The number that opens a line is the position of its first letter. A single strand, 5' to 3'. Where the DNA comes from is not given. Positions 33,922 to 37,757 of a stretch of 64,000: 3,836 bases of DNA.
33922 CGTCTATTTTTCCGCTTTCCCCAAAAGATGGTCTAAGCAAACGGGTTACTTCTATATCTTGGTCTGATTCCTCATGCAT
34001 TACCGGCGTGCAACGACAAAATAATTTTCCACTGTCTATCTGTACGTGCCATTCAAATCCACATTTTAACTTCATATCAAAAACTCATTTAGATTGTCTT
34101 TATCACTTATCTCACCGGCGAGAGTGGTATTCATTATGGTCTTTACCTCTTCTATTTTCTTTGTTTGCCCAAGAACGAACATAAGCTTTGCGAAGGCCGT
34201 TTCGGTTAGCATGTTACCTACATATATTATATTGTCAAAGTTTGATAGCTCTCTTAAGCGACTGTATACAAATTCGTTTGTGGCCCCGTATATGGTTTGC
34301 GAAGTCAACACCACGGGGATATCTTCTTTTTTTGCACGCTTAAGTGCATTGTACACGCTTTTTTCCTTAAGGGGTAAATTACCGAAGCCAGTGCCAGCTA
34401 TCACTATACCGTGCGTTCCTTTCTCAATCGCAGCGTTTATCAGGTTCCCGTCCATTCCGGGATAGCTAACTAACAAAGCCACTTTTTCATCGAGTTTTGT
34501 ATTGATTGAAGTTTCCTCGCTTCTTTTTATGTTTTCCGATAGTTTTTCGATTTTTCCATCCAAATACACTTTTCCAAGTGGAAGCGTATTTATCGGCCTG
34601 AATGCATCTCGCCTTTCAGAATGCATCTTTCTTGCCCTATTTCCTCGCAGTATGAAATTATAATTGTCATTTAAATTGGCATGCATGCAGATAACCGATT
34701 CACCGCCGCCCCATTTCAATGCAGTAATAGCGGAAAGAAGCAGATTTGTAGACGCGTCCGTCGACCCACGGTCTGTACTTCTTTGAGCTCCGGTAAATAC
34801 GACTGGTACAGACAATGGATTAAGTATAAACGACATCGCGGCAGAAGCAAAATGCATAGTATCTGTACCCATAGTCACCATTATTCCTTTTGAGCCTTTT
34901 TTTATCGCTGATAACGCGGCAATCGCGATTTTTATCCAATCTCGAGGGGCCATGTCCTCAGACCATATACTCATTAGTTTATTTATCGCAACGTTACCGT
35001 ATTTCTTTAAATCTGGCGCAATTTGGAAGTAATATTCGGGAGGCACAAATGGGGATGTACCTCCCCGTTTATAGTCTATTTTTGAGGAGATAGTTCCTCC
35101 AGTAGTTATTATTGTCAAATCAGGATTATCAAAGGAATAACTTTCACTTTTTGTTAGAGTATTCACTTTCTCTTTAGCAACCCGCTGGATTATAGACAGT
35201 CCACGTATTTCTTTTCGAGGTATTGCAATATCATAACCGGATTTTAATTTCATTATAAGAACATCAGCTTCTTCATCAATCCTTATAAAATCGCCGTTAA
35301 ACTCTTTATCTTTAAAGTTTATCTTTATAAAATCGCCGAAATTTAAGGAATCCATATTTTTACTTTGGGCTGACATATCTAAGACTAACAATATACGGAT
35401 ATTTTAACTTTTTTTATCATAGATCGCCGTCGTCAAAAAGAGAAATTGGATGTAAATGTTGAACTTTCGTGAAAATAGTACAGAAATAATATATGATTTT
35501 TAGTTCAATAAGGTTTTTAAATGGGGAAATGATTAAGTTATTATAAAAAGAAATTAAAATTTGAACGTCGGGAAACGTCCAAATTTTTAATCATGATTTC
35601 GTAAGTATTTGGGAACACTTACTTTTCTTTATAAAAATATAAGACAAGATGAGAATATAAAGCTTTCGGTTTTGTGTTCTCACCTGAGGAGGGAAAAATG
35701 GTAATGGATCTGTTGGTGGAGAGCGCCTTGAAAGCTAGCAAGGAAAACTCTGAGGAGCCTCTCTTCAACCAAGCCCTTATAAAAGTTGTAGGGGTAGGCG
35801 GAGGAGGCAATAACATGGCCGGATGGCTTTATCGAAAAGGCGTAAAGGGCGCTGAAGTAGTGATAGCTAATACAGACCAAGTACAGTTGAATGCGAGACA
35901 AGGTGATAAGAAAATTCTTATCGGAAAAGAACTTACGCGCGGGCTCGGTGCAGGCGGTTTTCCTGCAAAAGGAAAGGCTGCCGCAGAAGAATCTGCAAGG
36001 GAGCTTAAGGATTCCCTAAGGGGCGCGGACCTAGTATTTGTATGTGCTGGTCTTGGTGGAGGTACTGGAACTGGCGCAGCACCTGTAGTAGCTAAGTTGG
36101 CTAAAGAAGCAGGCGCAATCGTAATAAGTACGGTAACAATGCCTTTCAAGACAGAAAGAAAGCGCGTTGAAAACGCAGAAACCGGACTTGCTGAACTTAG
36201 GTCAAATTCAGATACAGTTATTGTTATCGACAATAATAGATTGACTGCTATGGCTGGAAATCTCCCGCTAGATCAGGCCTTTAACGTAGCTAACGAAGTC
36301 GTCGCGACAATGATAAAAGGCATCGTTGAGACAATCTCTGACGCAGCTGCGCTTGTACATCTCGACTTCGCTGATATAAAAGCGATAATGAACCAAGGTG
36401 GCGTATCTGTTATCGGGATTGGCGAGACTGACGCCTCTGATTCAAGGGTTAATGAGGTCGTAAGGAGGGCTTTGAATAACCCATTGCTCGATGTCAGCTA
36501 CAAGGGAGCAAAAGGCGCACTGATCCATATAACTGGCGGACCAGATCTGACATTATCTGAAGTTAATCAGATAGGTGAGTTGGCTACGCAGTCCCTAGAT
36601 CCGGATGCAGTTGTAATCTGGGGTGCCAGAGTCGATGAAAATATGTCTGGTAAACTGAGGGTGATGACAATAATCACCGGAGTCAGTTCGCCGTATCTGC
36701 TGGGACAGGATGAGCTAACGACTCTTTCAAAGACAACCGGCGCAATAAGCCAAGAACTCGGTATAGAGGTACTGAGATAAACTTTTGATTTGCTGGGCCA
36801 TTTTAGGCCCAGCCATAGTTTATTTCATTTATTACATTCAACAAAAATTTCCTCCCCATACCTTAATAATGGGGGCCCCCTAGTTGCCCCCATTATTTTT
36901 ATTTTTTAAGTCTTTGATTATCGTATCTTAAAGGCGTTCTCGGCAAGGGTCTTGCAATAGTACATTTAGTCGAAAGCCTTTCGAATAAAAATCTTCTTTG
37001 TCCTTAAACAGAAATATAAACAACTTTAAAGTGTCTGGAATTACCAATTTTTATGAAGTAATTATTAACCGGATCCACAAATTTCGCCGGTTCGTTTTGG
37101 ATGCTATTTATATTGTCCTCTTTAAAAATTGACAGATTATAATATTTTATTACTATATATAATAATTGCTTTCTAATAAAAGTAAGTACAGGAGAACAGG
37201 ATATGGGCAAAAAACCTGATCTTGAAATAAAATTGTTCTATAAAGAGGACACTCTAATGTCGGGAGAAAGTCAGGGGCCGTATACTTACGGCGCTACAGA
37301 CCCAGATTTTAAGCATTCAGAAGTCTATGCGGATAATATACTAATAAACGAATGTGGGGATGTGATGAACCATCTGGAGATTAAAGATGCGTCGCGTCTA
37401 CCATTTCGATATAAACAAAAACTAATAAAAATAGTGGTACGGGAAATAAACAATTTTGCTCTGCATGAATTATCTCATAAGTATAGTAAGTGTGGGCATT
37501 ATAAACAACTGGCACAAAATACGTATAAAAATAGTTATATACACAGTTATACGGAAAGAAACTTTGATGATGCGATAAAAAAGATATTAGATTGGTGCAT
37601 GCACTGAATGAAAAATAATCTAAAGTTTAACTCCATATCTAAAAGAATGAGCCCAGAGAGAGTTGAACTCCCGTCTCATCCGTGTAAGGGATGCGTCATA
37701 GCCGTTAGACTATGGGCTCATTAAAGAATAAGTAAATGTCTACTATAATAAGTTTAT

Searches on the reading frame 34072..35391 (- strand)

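Call 4: search_protein_families(library=pfam, proteins=[window:34072-35391:-], max_evalue=1)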
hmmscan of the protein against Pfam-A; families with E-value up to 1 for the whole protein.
window:34072-35391:- (439 aa): 5 families
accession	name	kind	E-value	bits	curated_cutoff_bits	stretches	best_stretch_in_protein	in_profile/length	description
PF00710.25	Asparaginase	-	3e-46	157.8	22.5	1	92-282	2-186/193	Asparaginase, N-terminal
PF17763.6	Asparaginase_C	-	5.8e-28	97.6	34.6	1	303-420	1-114/114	Glutaminase/Asparaginase C-terminal domain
PF18195.6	GatD_N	-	0.00011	22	25.7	1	17-62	2-49/54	GatD N-terminal domain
PF13407.12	Peripla_BP_4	-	0.038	14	35.1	1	316-366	46-89/258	Periplasmic binding protein domain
PF01884.23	PcrB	-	0.066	13.1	23.9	1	317-390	22-91/226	PcrB family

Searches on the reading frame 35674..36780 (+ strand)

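Call 4: search_protein_families(library=pfam, proteins=[window:35674-36780:+], max_evalue=1)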
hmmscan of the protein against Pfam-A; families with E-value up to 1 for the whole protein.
window:35674-36780:+ (368 aa): 2 families
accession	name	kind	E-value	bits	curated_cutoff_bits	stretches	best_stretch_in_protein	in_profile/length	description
PF00091.31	Tubulin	-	1e-44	153.5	33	1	36-193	2-188/190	Tubulin/FtsZ family, GTPase domain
PF12327.13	FtsZ_C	-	3.6e-33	114.2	27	1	243-337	1-94/95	FtsZ family, C-terminal domain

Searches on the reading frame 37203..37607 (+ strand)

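Call 4: search_protein_families(library=pfam, proteins=[window:37203-37607:+], max_evalue=1)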
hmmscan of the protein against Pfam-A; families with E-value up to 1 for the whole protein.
window:37203-37607:+ (134 aa): 0 families

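Call 5: search_protein_families(library=ncbifam, proteins=[window:37203-37607:+], max_evalue=1)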
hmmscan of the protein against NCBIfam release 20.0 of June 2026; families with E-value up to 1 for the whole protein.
window:37203-37607:+ (134 aa): 0 families

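Call 18: search_protein_families(library=padloc, proteins=[window:37203-37607:+], max_evalue=1)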
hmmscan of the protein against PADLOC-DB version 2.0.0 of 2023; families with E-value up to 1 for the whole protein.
window:37203-37607:+ (134 aa): 1 family
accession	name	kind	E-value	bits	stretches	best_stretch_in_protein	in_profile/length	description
PDLC02110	Cas7_IIId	-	0.021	13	1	52-122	22-89/171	-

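Call 80: search_protein_families(library=phrogs, proteins=[window:37203-37607:+], max_evalue=0.01)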
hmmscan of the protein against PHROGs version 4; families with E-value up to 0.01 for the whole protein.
window:37203-37607:+ (134 aa): 0 families
